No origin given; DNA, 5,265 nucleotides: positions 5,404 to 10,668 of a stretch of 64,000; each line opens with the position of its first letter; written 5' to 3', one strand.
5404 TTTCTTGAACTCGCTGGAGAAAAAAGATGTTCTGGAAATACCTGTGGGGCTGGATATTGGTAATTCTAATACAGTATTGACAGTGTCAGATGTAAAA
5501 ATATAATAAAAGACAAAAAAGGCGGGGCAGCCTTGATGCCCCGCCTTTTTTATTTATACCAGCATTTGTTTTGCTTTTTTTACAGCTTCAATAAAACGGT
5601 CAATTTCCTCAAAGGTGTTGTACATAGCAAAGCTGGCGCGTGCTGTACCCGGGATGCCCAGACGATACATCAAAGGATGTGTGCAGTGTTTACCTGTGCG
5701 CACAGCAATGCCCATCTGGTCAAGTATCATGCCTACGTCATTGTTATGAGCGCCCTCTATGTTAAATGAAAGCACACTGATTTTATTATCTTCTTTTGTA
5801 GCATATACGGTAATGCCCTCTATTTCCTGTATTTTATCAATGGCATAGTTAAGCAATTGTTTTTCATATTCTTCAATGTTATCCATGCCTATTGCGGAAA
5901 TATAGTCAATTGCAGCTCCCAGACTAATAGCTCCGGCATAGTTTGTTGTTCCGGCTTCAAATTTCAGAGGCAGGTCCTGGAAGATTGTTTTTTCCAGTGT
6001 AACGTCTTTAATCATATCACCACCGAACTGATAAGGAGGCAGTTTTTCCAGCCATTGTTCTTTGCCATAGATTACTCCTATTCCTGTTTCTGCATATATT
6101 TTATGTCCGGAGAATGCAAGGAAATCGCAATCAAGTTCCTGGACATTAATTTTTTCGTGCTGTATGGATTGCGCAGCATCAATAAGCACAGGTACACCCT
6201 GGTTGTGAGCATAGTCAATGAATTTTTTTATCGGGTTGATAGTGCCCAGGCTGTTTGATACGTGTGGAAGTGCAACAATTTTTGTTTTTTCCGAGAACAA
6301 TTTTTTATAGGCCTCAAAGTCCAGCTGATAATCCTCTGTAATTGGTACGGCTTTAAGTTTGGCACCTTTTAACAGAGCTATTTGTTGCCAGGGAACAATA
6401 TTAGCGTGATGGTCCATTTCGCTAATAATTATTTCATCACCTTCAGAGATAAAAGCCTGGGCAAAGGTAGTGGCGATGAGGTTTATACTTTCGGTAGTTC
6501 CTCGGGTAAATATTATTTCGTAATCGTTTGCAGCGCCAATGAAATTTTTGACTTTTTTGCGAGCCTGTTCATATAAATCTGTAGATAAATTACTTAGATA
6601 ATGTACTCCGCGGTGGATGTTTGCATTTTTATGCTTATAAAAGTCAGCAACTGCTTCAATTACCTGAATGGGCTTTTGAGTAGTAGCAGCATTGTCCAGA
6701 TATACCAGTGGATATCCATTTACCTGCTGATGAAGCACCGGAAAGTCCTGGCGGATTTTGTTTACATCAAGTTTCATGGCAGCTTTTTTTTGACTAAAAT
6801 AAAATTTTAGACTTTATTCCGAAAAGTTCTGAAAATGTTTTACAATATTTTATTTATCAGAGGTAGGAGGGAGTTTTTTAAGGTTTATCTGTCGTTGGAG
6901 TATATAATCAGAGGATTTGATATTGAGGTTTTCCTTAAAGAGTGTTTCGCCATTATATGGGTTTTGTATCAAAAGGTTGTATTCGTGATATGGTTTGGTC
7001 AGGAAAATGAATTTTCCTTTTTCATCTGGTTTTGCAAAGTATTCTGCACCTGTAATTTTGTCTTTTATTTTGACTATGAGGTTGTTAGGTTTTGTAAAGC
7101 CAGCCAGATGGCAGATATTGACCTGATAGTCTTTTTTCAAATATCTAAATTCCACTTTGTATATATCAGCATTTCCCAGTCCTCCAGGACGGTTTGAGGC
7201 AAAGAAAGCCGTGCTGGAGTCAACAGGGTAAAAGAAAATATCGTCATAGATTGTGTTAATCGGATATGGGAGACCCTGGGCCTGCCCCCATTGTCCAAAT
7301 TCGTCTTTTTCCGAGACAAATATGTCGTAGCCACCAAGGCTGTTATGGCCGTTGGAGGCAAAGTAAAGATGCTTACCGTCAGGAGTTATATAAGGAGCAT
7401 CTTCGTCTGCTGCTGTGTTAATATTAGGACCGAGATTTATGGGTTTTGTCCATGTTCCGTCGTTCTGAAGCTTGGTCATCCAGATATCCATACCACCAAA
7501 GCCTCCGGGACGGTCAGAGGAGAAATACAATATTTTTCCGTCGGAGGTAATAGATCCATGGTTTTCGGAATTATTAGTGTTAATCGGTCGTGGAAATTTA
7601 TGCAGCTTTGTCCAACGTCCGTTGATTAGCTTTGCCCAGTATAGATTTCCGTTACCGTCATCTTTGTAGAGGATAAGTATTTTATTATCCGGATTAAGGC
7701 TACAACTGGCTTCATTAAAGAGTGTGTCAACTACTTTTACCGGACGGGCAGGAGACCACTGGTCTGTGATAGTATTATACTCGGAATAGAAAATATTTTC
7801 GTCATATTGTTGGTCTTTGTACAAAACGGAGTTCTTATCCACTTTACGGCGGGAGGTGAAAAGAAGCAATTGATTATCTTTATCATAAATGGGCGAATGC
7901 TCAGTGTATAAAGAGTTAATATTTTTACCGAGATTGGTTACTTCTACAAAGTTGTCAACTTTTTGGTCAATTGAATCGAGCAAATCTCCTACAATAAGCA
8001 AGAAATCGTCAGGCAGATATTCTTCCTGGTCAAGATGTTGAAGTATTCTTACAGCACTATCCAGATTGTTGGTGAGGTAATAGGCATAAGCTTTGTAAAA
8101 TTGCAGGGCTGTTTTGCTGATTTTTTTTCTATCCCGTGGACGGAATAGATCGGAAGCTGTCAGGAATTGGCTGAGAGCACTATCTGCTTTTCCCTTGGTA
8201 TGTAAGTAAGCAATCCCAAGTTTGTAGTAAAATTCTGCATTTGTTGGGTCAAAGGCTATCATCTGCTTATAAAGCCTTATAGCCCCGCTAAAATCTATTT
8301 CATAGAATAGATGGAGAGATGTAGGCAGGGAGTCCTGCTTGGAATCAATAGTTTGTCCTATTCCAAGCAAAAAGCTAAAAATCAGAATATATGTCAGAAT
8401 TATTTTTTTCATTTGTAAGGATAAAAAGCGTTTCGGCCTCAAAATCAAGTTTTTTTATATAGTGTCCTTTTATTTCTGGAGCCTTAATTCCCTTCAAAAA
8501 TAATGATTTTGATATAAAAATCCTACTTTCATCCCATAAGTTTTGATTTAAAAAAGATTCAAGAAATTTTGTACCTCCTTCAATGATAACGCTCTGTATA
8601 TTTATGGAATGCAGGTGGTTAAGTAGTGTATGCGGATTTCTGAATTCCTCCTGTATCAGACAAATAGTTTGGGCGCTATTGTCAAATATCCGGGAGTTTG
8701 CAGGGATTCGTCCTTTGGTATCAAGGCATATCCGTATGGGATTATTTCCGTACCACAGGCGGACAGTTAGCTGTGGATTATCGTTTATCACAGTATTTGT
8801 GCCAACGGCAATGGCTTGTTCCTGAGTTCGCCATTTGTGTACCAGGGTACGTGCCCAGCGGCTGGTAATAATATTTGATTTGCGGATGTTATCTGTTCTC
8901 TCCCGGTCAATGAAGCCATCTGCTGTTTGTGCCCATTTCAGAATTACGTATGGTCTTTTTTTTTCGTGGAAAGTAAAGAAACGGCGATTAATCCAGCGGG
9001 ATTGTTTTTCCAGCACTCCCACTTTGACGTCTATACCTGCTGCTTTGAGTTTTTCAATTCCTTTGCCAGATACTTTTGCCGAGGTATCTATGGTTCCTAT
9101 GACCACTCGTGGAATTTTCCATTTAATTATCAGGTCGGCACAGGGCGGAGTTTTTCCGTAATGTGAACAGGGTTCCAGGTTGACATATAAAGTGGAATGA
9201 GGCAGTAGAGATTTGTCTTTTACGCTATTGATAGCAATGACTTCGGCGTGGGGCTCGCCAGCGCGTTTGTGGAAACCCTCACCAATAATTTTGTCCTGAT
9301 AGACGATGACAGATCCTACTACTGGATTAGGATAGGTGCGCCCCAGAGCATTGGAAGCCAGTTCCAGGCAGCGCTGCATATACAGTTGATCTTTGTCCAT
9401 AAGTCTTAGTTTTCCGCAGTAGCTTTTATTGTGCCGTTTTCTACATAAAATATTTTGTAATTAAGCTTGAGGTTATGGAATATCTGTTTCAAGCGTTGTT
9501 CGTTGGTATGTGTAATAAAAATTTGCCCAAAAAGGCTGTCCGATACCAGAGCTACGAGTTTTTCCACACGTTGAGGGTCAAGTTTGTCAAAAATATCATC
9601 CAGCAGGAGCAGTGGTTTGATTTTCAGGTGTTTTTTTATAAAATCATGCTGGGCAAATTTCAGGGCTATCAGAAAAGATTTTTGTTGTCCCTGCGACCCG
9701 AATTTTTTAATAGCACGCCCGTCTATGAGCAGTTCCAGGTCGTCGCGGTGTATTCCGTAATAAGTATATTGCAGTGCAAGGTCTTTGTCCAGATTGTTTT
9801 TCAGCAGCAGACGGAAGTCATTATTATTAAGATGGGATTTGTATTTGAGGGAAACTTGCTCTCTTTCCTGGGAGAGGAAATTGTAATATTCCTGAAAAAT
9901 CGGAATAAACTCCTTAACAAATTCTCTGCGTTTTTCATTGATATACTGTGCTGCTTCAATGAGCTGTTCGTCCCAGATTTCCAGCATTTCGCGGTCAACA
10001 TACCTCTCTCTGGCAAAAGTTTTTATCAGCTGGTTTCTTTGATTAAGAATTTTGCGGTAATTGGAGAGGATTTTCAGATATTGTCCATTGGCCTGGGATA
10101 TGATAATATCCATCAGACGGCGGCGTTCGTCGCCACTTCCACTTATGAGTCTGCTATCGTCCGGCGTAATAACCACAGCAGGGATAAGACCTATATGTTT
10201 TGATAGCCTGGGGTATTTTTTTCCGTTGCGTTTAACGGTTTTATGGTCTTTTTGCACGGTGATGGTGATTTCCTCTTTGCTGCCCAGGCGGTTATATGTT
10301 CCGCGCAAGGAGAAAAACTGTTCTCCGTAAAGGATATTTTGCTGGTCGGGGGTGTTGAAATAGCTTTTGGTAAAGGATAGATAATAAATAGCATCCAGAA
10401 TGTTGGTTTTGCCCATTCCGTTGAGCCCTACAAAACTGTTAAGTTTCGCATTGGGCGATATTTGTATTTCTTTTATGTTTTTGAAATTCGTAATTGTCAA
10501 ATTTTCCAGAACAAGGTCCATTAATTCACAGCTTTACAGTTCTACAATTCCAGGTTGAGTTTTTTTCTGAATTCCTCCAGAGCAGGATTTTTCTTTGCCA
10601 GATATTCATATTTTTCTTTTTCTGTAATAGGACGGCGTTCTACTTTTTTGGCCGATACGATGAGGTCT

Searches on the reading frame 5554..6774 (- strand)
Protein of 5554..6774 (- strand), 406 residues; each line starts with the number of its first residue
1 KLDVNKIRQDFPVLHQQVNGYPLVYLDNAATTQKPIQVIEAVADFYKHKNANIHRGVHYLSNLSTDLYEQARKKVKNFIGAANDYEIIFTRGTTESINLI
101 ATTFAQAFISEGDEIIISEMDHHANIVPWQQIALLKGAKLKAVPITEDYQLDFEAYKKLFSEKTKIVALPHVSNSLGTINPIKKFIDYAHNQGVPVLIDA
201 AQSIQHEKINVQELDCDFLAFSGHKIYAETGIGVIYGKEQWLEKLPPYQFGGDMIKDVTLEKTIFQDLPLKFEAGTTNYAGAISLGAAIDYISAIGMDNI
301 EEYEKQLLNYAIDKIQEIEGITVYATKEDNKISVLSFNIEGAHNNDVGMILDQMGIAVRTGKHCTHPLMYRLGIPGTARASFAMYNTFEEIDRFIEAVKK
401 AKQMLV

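Call 18: search_protein_families(library=pfam, proteins=[window:5554-6774:-], max_evalue=0.001)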
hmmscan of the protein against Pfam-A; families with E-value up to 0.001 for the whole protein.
window:5554-6774:- (406 aa): 4 families
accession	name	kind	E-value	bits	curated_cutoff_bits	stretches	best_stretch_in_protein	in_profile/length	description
PF00266.25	Aminotran_5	-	7.9e-149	496.1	21.5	1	24-394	1-371/371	Aminotransferase class-V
PF01041.23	DegT_DnrJ_EryC1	-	1.9e-05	24.5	19.8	1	74-205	32-151/360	DegT/DnrJ/EryC1/StrS aminotransferase family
PF01053.26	Cys_Met_Meta_PP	-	9.3e-05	21.6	27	1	103-202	82-176/381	Cys/Met metabolism PLP-dependent enzyme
PF01212.27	Beta_elim_lyase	-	0.00035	20.4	27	1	98-240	60-214/288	Beta-eliminating lyase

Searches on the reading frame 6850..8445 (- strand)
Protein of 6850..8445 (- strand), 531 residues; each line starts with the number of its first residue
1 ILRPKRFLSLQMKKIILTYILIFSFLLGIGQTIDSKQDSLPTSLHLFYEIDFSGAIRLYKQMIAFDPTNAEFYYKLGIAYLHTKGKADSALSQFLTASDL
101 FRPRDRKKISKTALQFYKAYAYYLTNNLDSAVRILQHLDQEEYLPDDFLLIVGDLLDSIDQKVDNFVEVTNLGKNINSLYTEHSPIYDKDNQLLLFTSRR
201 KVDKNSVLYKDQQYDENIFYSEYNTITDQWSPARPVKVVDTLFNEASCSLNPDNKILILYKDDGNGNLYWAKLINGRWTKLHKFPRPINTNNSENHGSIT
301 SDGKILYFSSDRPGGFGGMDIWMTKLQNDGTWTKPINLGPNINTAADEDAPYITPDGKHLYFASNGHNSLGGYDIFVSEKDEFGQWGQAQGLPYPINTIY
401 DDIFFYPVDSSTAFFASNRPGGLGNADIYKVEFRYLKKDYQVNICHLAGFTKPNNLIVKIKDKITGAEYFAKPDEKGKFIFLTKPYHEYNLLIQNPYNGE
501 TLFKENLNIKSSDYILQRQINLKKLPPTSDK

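Call 18: search_protein_families(library=pfam, proteins=[window:6850-8445:-], max_evalue=0.001)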
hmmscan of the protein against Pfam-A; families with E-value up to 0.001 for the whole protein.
window:6850-8445:- (531 aa): 4 families
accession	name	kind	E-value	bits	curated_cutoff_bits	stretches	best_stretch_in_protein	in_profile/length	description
PF07676.18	PD40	-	3.5e-29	100.5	20.9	2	338-377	1-38/38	WD40-like Beta Propeller Repeat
PF13414.12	TPR_11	-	5e-08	32.9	26.8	1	52-81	10-39/42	TPR repeat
PF14559.12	TPR_19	-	1.4e-07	32.1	25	1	51-94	6-48/68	Tetratricopeptide repeat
PF13431.12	TPR_17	-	3.3e-05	24.3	24.4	1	58-90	1-32/34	Tetratricopeptide repeat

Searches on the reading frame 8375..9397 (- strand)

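Call 18: search_protein_families(library=pfam, proteins=[window:8375-9397:-], max_evalue=0.001)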
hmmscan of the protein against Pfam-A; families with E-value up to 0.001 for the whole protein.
window:8375-9397:- (340 aa): 3 families
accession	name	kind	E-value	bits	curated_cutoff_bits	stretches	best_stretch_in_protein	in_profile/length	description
PF01872.23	RibD_C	-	4.5e-28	98.9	24.1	1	149-295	1-160/197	RibD C-terminal domain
PF00383.29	dCMP_cyt_deam_1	-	3e-19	69.2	25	1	2-102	3-102/102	Cytidine and deoxycytidylate deaminase zinc-binding region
PF14437.12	MafB19-deam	-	2.8e-10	40.7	27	1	4-142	4-139/142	MafB19-like deaminase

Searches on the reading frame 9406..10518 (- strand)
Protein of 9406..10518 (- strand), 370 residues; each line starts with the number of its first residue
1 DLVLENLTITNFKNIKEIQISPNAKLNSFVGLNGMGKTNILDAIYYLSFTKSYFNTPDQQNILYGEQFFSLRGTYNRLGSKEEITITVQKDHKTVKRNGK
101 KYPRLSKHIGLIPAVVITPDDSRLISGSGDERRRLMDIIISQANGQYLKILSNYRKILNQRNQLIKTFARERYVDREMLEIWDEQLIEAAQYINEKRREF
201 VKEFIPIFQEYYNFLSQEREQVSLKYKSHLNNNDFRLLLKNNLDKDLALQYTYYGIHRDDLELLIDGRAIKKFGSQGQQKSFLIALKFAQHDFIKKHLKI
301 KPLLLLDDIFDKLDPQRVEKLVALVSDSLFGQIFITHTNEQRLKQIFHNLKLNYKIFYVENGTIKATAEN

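Call 18: search_protein_families(library=pfam, proteins=[window:9406-10518:-], max_evalue=0.001)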
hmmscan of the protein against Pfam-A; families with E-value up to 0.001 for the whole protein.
window:9406-10518:- (370 aa): 4 families
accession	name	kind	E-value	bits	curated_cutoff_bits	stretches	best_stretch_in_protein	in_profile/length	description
PF02463.25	SMC_N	-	1e-20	74.6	40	1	4-364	2-219/220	RecF/RecN/SMC N terminal domain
PF13175.12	AAA_15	-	1.2e-09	38.7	32.1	1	4-345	3-285/374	AAA ATPase domain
PF13304.12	AAA_21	-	1.6e-09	38.7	27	1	26-336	1-296/304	AAA domain, putative AbiEii toxin, Type IV TA system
PF13476.12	AAA_23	-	2.1e-06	28.9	27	1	7-223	2-143/201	AAA domain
